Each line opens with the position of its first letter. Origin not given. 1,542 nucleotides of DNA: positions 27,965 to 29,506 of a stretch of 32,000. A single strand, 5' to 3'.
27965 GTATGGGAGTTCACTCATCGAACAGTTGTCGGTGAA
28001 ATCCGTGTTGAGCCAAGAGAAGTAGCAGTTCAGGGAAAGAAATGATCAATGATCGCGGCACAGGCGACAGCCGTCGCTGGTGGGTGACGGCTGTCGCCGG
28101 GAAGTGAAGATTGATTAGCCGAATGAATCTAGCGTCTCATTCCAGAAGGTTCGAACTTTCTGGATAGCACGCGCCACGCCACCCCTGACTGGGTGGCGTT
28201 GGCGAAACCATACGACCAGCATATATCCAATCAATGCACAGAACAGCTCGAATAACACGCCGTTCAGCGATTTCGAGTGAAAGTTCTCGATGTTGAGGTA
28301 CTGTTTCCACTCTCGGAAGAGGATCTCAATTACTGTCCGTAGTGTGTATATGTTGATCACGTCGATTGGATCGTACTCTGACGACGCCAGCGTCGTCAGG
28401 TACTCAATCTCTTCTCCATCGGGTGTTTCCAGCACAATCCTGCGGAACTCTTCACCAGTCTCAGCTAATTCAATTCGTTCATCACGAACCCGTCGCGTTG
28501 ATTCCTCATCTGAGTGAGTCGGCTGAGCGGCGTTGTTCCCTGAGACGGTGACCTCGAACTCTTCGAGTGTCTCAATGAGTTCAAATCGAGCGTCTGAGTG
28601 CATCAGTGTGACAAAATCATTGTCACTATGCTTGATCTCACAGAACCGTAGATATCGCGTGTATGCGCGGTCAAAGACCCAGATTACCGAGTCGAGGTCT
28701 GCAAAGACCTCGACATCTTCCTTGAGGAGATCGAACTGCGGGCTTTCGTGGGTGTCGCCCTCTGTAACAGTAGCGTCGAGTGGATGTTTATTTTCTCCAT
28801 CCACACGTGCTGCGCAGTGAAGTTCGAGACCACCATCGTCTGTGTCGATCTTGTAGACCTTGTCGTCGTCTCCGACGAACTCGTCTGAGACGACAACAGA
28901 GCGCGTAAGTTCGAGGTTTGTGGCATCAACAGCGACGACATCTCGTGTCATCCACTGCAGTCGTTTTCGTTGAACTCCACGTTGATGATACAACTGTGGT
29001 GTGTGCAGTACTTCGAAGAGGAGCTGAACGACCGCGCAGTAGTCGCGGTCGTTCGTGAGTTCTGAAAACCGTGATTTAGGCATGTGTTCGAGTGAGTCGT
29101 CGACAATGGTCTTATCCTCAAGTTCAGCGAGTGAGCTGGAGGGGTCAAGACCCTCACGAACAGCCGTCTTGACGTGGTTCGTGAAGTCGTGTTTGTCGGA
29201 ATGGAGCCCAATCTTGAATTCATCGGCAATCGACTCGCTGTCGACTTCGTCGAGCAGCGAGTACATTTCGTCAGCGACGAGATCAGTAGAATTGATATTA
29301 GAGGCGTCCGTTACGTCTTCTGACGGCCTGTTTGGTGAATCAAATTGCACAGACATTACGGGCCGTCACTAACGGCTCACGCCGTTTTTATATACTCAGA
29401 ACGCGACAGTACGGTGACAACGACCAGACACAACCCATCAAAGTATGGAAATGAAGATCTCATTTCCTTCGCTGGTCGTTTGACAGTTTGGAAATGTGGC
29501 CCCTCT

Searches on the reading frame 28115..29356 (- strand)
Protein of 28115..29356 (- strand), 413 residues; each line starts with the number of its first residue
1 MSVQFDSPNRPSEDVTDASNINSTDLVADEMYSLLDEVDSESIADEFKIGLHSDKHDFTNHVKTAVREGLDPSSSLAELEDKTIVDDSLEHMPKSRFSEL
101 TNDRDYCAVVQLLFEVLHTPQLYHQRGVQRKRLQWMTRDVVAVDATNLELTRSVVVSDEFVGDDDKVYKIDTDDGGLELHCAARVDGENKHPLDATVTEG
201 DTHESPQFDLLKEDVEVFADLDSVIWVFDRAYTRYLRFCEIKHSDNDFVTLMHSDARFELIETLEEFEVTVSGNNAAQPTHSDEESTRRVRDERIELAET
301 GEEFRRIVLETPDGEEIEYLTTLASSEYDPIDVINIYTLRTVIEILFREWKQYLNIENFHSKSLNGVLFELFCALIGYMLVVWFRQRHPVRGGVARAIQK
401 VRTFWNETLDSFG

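Call 26: search_protein_families(library=pfam, proteins=[window:28115-29356:-])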
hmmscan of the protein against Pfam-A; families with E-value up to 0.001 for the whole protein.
window:28115-29356:- (413 aa): 2 families
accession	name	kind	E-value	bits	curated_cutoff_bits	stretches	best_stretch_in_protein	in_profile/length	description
PF01609.27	DDE_Tnp_1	-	2.1e-20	73.8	23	1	137-380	3-200/200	Transposase DDE domain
PF13701.12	DDE_Tnp_1_4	-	3.8e-05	22.6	34.7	1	279-391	265-380/435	Transposase DDE domain group 1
